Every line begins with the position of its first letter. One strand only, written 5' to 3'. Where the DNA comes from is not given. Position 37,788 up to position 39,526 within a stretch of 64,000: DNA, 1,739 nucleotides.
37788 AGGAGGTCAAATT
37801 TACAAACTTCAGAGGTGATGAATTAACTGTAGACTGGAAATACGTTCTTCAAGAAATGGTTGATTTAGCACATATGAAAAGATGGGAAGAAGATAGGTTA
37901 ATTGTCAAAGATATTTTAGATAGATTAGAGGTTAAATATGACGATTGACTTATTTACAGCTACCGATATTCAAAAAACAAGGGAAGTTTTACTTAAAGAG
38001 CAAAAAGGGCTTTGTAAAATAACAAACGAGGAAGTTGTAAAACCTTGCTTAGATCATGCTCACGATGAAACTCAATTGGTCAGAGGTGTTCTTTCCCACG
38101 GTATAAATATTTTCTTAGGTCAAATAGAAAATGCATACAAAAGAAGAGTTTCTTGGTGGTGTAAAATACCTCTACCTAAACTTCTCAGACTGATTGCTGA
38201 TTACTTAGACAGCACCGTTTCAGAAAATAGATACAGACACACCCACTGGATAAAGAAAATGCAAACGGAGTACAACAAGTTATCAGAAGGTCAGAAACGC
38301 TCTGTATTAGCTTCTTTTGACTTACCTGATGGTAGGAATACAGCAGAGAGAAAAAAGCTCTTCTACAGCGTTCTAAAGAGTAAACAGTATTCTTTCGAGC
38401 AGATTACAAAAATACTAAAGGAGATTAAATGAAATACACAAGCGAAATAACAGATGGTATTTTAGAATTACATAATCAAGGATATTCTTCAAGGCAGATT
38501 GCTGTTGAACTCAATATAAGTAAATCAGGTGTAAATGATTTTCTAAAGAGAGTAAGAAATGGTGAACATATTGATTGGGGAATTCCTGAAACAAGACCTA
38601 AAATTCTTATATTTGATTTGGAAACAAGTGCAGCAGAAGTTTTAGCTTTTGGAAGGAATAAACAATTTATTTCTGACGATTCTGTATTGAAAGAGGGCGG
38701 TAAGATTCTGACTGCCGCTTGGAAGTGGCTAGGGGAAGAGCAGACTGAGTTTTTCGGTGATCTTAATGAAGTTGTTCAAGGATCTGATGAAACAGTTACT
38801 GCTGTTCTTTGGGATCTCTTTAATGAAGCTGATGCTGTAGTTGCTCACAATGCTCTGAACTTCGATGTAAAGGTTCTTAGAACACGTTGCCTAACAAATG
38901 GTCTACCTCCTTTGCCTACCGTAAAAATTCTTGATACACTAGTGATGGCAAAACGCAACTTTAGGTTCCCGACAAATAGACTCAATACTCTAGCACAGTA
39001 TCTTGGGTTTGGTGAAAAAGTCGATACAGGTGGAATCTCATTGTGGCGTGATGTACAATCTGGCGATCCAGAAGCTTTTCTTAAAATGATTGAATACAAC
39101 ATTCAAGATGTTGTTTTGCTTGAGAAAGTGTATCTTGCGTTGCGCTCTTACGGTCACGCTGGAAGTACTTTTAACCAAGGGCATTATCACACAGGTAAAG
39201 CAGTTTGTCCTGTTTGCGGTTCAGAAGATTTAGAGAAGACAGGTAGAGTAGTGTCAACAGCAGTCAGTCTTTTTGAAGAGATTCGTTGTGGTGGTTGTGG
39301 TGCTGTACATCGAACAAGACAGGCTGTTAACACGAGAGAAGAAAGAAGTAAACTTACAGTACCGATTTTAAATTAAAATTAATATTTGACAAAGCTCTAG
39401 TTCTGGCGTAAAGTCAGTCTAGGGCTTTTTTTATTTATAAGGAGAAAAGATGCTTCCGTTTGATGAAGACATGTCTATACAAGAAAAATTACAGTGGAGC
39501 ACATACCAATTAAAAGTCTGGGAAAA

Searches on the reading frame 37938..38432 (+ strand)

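Call 11: search_protein_families(library=pfam, proteins=[window:37938-38432:+], max_evalue=0.001)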
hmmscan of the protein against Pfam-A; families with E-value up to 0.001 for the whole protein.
window:37938-38432:+ (164 aa): 1 family
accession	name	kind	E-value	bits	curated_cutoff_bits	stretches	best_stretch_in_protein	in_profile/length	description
PF02945.21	Endonuclease_7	-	8.2e-06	26.1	23.6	1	12-68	12-71/82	Recombination endonuclease VII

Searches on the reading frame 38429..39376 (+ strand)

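Call 11: search_protein_families(library=pfam, proteins=[window:38429-39376:+], max_evalue=0.001)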
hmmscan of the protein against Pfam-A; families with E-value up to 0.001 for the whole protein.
window:38429-39376:+ (315 aa): 5 families
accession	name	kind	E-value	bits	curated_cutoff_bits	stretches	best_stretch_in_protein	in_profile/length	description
PF13482.12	RNase_H_2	-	2.9e-10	40.8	22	1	104-236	28-162/165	RNase_H superfamily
PF10108.15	DNA_pol_B_exo2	-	5.1e-06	26.7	24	0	111-159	29-77/213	Predicted 3'-5' exonuclease related to the exonuclease domain of PolB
PF13551.12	HTH_29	-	6.9e-05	23.3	28.1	1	11-46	4-40/64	Winged helix-turn helix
PF00196.25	GerE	-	0.00032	20.7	23.5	1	11-42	10-41/57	Bacterial regulatory proteins, luxR family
PF02796.21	HTH_7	-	0.00053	20.5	23.8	1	2-33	5-36/45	Helix-turn-helix domain of resolvase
